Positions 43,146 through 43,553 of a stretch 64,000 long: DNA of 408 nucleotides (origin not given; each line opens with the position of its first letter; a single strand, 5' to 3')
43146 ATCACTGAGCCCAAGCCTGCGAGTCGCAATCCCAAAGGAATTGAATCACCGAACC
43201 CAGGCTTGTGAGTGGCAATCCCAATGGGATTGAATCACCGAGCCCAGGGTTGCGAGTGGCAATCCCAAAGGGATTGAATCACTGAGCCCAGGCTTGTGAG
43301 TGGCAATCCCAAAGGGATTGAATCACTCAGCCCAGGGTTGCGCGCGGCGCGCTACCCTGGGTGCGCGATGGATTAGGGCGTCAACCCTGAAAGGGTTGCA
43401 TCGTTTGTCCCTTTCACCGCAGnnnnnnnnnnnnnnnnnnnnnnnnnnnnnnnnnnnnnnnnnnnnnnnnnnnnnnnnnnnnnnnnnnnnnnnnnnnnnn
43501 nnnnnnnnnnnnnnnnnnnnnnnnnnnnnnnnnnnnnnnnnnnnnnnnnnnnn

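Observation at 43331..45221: Three perfectly identical head-to-tail copies of a 620-bp REP-associated/IS200-type Y1 transposase unit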

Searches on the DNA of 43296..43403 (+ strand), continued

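Call 67: search_with_rna_model(model_id=R1, sources=[L081, L082, L083, L084, L085, L086, L087, L088, L089, L090, L091, L092, L093, L094, L095, L096, L097, L098, L099, L100, L101, L102, L103, L104, L105, L106, L107, L108, L109, L110, L111, L112, L113, L114, L115, L116, L117, L118, L119, L120, L121, L122, L123, L124, L125, L126, L127, L128, L129, L130, L131, L132, L133, L134, L135, L136, L137, L138, L139, L140, L141, L142, L143, L144, L145, L146, L147, L148, L149, L150, L151, L152, L153, L154, L155, L156, L157, L158, L159, L160, L163, L164, L166], max_evalue=0.001)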
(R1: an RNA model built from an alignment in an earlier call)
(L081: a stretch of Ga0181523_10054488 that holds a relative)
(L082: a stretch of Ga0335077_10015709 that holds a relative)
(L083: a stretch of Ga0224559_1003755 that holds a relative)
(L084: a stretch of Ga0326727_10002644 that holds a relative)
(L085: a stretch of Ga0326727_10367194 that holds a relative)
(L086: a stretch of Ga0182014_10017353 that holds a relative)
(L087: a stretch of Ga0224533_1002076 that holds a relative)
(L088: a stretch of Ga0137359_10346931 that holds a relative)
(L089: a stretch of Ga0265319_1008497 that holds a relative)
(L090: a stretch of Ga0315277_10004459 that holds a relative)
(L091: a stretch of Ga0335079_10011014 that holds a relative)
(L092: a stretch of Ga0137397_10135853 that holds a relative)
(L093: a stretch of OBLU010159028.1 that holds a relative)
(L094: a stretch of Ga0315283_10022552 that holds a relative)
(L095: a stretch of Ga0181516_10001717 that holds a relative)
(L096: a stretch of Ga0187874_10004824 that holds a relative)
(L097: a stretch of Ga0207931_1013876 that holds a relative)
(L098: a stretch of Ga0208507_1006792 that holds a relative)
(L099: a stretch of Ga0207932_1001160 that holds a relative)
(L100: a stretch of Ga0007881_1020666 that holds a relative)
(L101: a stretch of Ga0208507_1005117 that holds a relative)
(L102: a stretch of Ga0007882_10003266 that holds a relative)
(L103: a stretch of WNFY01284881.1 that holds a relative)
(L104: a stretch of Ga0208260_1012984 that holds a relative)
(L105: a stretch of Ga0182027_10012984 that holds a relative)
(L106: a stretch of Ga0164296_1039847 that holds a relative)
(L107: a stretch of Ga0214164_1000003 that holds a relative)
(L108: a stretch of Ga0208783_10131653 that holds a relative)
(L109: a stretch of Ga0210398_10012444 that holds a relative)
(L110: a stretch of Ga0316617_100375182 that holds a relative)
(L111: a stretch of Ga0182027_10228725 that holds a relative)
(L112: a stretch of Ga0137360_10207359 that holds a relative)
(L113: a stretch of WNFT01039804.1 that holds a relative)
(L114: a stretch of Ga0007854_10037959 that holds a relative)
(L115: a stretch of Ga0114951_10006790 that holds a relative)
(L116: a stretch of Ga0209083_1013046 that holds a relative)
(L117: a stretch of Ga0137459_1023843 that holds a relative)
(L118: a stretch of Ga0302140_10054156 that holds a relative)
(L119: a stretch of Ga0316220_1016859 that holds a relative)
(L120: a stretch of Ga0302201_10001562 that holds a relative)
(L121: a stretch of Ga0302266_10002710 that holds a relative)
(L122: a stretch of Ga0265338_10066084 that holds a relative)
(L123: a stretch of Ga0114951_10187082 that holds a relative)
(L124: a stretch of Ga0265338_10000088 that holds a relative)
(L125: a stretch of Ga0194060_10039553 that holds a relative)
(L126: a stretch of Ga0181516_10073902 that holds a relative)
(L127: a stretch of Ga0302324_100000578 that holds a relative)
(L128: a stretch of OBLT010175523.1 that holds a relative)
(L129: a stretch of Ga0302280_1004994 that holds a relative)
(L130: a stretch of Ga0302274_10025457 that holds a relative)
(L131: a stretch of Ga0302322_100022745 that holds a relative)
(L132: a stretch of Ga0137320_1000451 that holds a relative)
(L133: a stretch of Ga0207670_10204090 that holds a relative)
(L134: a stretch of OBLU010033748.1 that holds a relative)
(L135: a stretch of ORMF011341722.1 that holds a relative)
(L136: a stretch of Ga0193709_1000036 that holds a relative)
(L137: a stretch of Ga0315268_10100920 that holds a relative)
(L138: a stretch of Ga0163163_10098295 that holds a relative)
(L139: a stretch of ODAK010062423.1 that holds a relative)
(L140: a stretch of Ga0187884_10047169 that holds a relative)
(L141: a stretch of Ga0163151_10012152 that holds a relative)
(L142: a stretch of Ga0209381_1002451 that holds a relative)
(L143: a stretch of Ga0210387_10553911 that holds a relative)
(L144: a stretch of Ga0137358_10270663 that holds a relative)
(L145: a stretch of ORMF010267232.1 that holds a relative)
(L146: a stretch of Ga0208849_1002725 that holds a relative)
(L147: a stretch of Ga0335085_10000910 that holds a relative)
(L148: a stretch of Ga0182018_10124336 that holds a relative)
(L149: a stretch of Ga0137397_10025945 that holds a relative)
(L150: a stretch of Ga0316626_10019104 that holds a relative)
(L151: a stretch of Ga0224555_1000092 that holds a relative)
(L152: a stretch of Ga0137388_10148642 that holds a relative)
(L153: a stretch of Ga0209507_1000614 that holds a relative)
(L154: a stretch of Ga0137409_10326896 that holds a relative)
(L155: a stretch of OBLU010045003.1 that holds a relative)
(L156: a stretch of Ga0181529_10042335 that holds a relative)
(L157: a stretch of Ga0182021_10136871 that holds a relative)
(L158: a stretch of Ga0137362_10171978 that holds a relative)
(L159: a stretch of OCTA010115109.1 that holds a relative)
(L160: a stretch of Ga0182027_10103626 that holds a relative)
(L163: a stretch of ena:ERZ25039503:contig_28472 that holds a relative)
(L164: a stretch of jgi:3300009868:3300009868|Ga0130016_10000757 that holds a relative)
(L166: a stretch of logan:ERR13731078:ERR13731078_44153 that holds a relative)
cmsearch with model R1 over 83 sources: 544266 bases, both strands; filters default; matches with E-value up to 0.001: 203.
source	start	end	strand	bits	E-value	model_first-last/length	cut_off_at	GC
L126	508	614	+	114.6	4.4e-21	1-107/107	no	0.48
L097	25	131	+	113.7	6.8e-21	1-107/107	no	0.48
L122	1760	1866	+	111.7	1.8e-20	1-107/107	no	0.52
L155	1407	1511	-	111.1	2.3e-20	1-107/107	no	0.5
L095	10454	10560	-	111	2.4e-20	1-107/107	no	0.49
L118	3113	3219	-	111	2.4e-20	1-107/107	no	0.49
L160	945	1051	-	110.5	3.1e-20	1-107/107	no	0.46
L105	10475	10582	-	110.4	3.2e-20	1-107/107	no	0.49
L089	974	1081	+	110.3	3.5e-20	1-107/107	no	0.52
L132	2449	2556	-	110.2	3.6e-20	1-107/107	no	0.53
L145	1679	1784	+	109.9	4.1e-20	1-107/107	no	0.48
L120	10454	10560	-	109.8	4.4e-20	1-107/107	no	0.48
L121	7140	7246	-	109.8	4.4e-20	1-107/107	no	0.48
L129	7877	7983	-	109.8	4.4e-20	1-107/107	no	0.48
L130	1246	1352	-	109.8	4.4e-20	1-107/107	no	0.48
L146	6517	6622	+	109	6.3e-20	1-107/107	no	0.49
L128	362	469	+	108.5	7.9e-20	1-107/107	no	0.52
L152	592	699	-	108.2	9.4e-20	1-107/107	no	0.51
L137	941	1048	+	106.9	1.7e-19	1-107/107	no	0.54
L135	4379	4487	-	106.9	1.7e-19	1-107/107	no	0.48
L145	2265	2371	-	106.9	1.7e-19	1-107/107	no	0.48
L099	4169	4276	-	106.5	2.1e-19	1-107/107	no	0.48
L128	928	1035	-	106.2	2.4e-19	1-107/107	no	0.55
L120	11111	11218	-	105.1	4e-19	1-107/107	no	0.53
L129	8534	8641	-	105.1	4e-19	1-107/107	no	0.53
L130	1903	2010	-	105.1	4e-19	1-107/107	no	0.53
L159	1229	1336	-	105.1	4e-19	1-107/107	no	0.53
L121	7797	7904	-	105.1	4.1e-19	1-107/107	no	0.53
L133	828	935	-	104.9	4.5e-19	1-107/107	no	0.56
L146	7103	7208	-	104.5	5.4e-19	1-107/107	no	0.52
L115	4209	4318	+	104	6.8e-19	1-107/107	no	0.49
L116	2382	2491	+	104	6.8e-19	1-107/107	no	0.49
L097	613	717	-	103.3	9.8e-19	1-107/107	no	0.5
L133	227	333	+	103.1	1.1e-18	1-107/107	no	0.53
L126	1095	1203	-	102.5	1.4e-18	1-107/107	no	0.5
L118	2523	2632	+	102.5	1.4e-18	1-107/107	no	0.49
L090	9865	9973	+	102.3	1.6e-18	1-107/107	no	0.52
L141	4622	4728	-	102.1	1.7e-18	1-107/107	no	0.52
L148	463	570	+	102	1.8e-18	1-107/107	no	0.56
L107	12109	12215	-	102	1.8e-18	1-107/107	no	0.5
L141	3743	3849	+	101.9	1.9e-18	1-107/107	no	0.54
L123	845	953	-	101.8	2e-18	1-107/107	no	0.47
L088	332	438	+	101.8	2e-18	1-107/107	no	0.52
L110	329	435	+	101.8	2e-18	1-107/107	no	0.58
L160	354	464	+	101.3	2.4e-18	1-107/107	no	0.5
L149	2793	2900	+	101.3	2.5e-18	1-107/107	no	0.52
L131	864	971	-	101.1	2.7e-18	1-107/107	no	0.54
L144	17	122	+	101.1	2.7e-18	1-107/107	no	0.5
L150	3862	3969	-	100.8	3.2e-18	1-107/107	no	0.55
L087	1059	1165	-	100.8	3.2e-18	1-107/107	no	0.57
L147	9867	9973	+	100.6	3.5e-18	1-107/107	no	0.5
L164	11171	11277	-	99.9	4.8e-18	1-107/107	no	0.62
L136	9866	9973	+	99.6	5.6e-18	1-107/107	no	0.51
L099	3555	3669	+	99.3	6.3e-18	1-107/107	no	0.5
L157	1653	1761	+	99.3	6.4e-18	1-107/107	no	0.5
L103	423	531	+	99.1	7.1e-18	1-107/107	no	0.57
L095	9867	9972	+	99.1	7.1e-18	1-107/107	no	0.49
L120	9864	9973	+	99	7.3e-18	1-107/107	no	0.52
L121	6550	6659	+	99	7.3e-18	1-107/107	no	0.52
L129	7287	7396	+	99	7.3e-18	1-107/107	no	0.52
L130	656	765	+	99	7.3e-18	1-107/107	no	0.52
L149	3381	3492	-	98.4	9.6e-18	1-107/107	no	0.5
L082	8959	9065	-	98.4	9.8e-18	1-107/107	no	0.63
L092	1245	1353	+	98.3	1e-17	1-107/107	no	0.49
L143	72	181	+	98.1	1.1e-17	1-107/107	no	0.5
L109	1310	1417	+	98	1.2e-17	1-107/107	no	0.48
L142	10641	10748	+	97.9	1.3e-17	1-107/107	no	0.54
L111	929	1033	-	97.7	1.4e-17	1-107/107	no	0.48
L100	1139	1249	-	97.6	1.5e-17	1-107/107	no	0.49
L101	5735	5845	-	97.6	1.5e-17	1-107/107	no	0.49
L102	3411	3521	-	97.6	1.5e-17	1-107/107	no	0.49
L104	1554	1664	-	97.6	1.5e-17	1-107/107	no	0.49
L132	1862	1969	+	97.5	1.5e-17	1-107/107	no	0.52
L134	1691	1795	+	97.3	1.7e-17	1-107/107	no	0.49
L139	1304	1408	+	97.3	1.7e-17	1-107/107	no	0.49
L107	9864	9973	+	97.2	1.7e-17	1-107/107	no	0.49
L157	2371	2485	-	97.2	1.8e-17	1-107/107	no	0.58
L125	1654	1762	+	97.1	1.8e-17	1-107/107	no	0.48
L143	662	768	-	97.1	1.9e-17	1-107/107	no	0.45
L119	1182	1290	-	97.1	1.9e-17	1-107/107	no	0.49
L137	1662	1773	-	97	1.9e-17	1-107/107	no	0.6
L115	4799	4904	-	97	1.9e-17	1-107/107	no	0.51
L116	2972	3077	-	97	1.9e-17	1-107/107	no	0.51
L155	821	926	+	96.9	2e-17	1-107/107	no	0.46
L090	10454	10562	-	96.9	2e-17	1-107/107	no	0.53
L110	931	1037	-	96.7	2.2e-17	1-107/107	no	0.6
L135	3788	3898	+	96.2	2.8e-17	1-107/107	no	0.54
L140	1124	1231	+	96.2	2.8e-17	1-107/107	no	0.48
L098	4676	4786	-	96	3e-17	1-107/107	no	0.49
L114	495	605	-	96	3e-17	1-107/107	no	0.49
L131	207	315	-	95.9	3.2e-17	1-107/107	no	0.54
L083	6937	7043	-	95.4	4.2e-17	1-107/107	no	0.59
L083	6054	6162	+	95.3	4.3e-17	1-107/107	no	0.61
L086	4303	4411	+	95.1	4.8e-17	1-107/107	no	0.61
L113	172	282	+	94.9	5.2e-17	1-107/107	no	0.52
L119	591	701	+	94.8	5.4e-17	1-107/107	no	0.47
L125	2454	2564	-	94.6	6e-17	1-107/107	no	0.49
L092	542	651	+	94.5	6.2e-17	1-107/107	no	0.48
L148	1068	1176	-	94.1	7.5e-17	1-107/107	no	0.5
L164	10931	11039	+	93.8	8.7e-17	1-107/107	no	0.64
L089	1573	1680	-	93.8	8.7e-17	1-107/107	no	0.56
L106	231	341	+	93.4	1.1e-16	1-107/107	no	0.5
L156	2566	2672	-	93.4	1.1e-16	1-107/107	no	0.55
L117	411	519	+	93.2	1.2e-16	1-107/107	no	0.56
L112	572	681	-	93.1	1.2e-16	1-107/107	no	0.55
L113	763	872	-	93.1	1.2e-16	1-107/107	no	0.55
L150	3274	3381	+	92.6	1.6e-16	1-107/107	no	0.53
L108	292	402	+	92.5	1.7e-16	1-107/107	no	0.52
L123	255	365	+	91.8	2.3e-16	1-107/107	no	0.49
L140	999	1110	-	91.8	2.3e-16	1-107/107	no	0.5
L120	10985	11096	+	91.7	2.4e-16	1-107/107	no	0.54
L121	7671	7782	+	91.7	2.4e-16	1-107/107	no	0.54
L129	8408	8519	+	91.7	2.4e-16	1-107/107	no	0.54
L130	1777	1888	+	91.7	2.4e-16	1-107/107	no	0.54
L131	74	182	+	91.7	2.4e-16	1-107/107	no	0.54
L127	2305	2418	-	91.7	2.4e-16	1-107/107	no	0.54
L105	9862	9973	+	91.5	2.6e-16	1-107/107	no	0.51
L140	1712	1826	-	91.1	3.2e-16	1-107/107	no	0.52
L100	549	658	+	90.7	3.8e-16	1-107/107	no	0.55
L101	5145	5254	+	90.7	3.8e-16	1-107/107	no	0.55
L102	2821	2930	+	90.7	3.8e-16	1-107/107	no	0.55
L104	964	1073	+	90.7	3.8e-16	1-107/107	no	0.55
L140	878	984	+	90.6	4.1e-16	1-107/107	no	0.53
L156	1965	2085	+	90.5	4.3e-16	1-107/107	no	0.53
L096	4554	4688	+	90.3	4.8e-16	1-107/107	no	0.59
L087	451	556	+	90.2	4.9e-16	1-107/107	no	0.62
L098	4086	4195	+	90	5.3e-16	1-107/107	no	0.56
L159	620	726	+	89.8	6e-16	1-107/107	no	0.5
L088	919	1025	-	89.7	6.2e-16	1-107/107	no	0.55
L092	1374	1485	-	89.6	6.5e-16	1-107/107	no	0.47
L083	6826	6933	-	89.6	6.5e-16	1-107/107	no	0.56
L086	5075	5182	-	89.6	6.5e-16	1-107/107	no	0.56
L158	662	773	+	89.5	6.9e-16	1-107/107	no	0.49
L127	1712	1824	+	89.4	7.2e-16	1-107/107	no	0.54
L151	9866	9973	+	89.3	7.5e-16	1-107/107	no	0.6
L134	2373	2478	-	89.2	7.7e-16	1-107/107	no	0.46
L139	1986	2091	-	89.2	7.7e-16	1-107/107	no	0.46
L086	5186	5292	-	89.1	8.1e-16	1-107/107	no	0.58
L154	854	960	-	89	8.8e-16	1-107/107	no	0.53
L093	784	889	-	88.8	9.7e-16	1-107/107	no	0.48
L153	10472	10593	-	87.5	1.8e-15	1-107/107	no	0.61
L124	9865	9973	+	87.4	1.9e-15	1-107/107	no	0.5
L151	10454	10561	-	87.2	2e-15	1-107/107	no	0.54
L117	1014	1123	-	86.9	2.3e-15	1-107/107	no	0.56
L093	172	281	+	86.8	2.5e-15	1-107/107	no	0.49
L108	883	990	-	86.8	2.5e-15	1-107/107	no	0.53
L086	5408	5514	-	86.5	2.8e-15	1-107/107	no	0.58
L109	1898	2012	-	85.9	3.7e-15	1-107/107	no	0.58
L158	1255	1361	-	85.8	4e-15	1-107/107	no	0.55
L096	5411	5521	-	85.5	4.6e-15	1-107/107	no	0.54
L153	9852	9973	+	85.2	5.2e-15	1-107/107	no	0.58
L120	10688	10796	-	85.2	5.4e-15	1-107/107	no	0.55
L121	7374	7482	-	85.2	5.4e-15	1-107/107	no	0.55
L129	8111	8219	-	85.2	5.4e-15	1-107/107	no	0.55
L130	1480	1588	-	85.2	5.4e-15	1-107/107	no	0.55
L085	613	719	-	83.7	1.1e-14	1-107/107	no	0.61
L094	4675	4800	-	83.6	1.2e-14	1-107/107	no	0.61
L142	10454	10561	-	83.4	1.2e-14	1-107/107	no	0.59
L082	8348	8455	+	83.4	1.3e-14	1-107/107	no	0.64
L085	1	109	+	83.2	1.3e-14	1-107/107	no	0.65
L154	243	356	+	83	1.5e-14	1-107/107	no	0.49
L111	328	437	+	82.6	1.8e-14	1-107/107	no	0.55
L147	10454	10563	-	82.1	2.3e-14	1-107/107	no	0.53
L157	1777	1884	-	81.6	3e-14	1-107/107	no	0.49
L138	2733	2846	-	80.3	5.3e-14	1-107/107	no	0.54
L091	4865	4989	+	79.7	7.2e-14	1-107/107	no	0.6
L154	1067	1179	+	79.7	7.4e-14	1-107/107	no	0.58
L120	10564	10675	+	78.1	1.6e-13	1-107/107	no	0.54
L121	7250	7361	+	78.1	1.6e-13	1-107/107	no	0.54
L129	7987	8098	+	78.1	1.6e-13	1-107/107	no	0.54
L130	1356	1467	+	78.1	1.6e-13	1-107/107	no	0.54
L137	1862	1970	+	77.4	2.2e-13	1-107/107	no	0.53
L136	10454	10575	-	77.1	2.5e-13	1-107/107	no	0.5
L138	2130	2252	+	76.6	3.2e-13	1-107/107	no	0.63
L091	5483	5604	-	76.6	3.2e-13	1-107/107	no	0.59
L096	5259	5394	+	76.2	3.9e-13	1-107/107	no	0.58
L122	2347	2441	-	76.1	4.1e-13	1-107/107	no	0.45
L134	1795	1901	-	75.2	6.2e-13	1-107/107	no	0.49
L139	1408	1514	-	75.2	6.2e-13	1-107/107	no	0.49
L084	9864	9972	+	75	6.8e-13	1-107/107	no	0.67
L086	5296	5404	-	74.9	7.1e-13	1-107/107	no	0.61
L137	1556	1662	+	74.7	7.8e-13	1-107/107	no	0.55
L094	4052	4176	+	74.6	8.2e-13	1-107/107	no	0.58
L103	1038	1122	-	74.1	1.1e-12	23-107/107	5'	0.56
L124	10476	10591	-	73.7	1.3e-12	1-107/107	no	0.56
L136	9662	9784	-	73.3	1.6e-12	1-107/107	no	0.53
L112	1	91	+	73.1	1.7e-12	21-107/107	5'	0.51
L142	9870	9981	+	71.4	3.8e-12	1-107/107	no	0.6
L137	1996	2106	-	69.6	8.8e-12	1-107/107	no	0.62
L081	1306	1411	+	69.5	9.2e-12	1-107/107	no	0.66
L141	4330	4446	-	67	3.1e-11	1-107/107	no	0.5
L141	4328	4444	+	63.1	1.9e-10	1-107/107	no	0.48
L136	15551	15671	-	59.9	9e-10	1-107/107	no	0.5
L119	3547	3657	-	59.6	1e-09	1-107/107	no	0.52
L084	10613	10714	-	59.1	1.3e-09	1-107/107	no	0.6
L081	2399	2471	-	51.3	5.4e-08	34-107/107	5'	0.6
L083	6206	6294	-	50.5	7.8e-08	1-107/107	no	0.66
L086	4455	4543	-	50.5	7.8e-08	1-107/107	no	0.66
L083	6204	6322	+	47.9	2.8e-07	1-107/107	no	0.63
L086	4453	4571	+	47.9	2.8e-07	1-107/107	no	0.63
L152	28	111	+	35.2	0.00012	1-107/107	no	0.48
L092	447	523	+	32.5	0.00043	1-107/107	no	0.48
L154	1224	1312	+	30.9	0.00089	1-107/107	no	0.52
